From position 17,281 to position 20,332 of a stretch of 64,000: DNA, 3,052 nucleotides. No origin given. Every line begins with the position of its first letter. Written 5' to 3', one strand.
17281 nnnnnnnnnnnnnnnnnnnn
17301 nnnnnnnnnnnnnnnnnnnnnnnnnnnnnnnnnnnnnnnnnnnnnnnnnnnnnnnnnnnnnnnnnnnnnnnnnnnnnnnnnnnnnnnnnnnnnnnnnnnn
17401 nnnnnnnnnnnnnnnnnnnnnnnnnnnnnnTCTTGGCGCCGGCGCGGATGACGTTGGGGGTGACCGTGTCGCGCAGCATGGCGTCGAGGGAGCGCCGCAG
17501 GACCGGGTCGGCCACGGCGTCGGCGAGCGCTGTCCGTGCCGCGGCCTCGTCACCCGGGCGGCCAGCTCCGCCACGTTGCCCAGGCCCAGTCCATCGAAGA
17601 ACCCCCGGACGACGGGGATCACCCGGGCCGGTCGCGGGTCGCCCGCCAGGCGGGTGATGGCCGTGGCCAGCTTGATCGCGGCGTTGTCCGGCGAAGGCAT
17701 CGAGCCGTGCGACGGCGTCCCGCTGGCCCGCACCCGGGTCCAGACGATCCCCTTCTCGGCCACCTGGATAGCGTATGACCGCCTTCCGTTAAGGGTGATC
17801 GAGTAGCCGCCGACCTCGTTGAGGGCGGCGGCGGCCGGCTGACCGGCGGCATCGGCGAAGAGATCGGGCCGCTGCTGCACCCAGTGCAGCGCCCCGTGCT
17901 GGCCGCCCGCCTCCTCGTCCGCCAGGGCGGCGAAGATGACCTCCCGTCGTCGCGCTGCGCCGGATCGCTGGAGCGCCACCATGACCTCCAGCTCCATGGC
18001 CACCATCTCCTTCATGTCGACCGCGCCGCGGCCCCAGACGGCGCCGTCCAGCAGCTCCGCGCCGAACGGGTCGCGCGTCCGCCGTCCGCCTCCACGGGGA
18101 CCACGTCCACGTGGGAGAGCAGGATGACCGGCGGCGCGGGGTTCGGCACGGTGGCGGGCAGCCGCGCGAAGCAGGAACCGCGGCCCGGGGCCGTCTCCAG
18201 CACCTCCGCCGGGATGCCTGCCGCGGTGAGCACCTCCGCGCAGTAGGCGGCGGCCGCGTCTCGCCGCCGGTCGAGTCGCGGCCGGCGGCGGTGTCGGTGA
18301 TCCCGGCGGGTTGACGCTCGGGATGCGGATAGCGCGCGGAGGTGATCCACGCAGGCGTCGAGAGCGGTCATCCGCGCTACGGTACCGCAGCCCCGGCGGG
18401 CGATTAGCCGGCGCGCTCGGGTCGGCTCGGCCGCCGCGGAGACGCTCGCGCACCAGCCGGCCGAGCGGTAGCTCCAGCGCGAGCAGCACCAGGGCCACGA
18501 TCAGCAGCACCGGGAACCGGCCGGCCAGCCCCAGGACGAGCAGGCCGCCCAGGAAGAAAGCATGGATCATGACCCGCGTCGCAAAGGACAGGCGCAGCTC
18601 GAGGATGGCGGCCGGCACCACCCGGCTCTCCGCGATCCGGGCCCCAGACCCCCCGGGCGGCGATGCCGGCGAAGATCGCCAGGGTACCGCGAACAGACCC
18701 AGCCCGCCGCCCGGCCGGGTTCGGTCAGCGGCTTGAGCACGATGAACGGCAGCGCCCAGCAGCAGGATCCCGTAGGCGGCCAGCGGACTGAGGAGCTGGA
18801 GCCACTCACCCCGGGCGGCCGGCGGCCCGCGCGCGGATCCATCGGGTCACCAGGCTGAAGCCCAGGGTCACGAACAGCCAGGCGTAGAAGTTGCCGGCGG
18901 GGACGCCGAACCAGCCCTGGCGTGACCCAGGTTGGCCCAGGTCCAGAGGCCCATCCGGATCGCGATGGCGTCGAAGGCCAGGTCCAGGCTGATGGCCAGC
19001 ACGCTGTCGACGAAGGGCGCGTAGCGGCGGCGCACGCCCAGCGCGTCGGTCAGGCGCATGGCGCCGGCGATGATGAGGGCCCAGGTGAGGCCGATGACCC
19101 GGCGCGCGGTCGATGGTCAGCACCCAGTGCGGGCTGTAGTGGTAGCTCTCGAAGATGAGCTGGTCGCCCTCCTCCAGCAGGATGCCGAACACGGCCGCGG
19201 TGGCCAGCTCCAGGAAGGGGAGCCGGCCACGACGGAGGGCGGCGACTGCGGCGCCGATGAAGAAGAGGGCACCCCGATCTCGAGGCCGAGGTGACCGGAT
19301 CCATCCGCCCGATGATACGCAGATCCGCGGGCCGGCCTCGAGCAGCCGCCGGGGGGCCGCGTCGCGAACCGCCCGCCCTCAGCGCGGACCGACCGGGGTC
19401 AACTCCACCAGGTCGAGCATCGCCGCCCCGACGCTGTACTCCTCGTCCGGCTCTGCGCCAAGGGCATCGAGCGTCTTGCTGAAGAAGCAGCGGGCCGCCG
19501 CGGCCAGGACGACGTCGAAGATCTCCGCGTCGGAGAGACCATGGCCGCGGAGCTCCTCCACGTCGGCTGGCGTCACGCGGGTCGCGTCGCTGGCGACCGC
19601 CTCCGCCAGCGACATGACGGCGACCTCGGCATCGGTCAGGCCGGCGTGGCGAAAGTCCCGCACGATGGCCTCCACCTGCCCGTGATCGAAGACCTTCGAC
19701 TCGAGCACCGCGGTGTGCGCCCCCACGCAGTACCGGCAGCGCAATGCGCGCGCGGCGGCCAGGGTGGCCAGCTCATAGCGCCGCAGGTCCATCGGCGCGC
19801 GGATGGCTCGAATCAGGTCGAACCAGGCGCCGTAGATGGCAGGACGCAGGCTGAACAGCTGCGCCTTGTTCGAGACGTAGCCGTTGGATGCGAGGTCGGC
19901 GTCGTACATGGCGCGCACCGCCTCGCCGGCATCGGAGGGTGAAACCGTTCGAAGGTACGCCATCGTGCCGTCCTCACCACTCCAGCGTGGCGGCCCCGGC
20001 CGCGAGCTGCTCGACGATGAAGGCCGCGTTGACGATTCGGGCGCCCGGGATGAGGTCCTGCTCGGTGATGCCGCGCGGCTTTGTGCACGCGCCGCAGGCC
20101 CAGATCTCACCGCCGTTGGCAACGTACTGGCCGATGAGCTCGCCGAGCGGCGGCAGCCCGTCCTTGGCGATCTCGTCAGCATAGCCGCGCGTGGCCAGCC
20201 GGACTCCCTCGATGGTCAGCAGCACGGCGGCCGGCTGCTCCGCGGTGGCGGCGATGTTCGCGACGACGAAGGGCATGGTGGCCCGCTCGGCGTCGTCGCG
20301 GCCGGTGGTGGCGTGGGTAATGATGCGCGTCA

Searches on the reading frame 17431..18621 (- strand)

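Call 53: search_protein_families(library=pfam, proteins=[window:17431-18621:-], max_evalue=0.0001)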
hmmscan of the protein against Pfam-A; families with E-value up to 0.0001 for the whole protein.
window:17431-18621:- (397 aa): 2 families
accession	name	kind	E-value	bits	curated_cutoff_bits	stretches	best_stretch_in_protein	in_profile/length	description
PF01546.33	Peptidase_M20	-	1.4e-11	45.1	24.6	1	185-266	18-104/206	Peptidase family M20/M25/M40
PF04389.22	Peptidase_M28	-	6.8e-05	23.1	21.3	0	192-252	22-81/193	Peptidase family M28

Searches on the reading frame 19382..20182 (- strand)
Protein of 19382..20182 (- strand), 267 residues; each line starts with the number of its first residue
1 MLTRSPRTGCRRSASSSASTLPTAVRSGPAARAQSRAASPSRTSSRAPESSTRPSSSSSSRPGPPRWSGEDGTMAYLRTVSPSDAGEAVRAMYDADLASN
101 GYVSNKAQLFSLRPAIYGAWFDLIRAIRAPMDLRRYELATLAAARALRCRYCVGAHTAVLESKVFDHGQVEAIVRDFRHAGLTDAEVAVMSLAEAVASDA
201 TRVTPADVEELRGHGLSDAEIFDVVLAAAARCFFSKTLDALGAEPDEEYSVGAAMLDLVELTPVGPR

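Call 53: search_protein_families(library=pfam, proteins=[window:19382-20182:-], max_evalue=0.0001)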
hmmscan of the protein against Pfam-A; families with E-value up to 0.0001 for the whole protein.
window:19382-20182:- (267 aa): 1 family
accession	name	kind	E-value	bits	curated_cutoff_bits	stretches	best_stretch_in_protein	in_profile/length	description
PF02627.25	CMD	-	3.4e-10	40.2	23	1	115-159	2-48/84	Carboxymuconolactone decarboxylase family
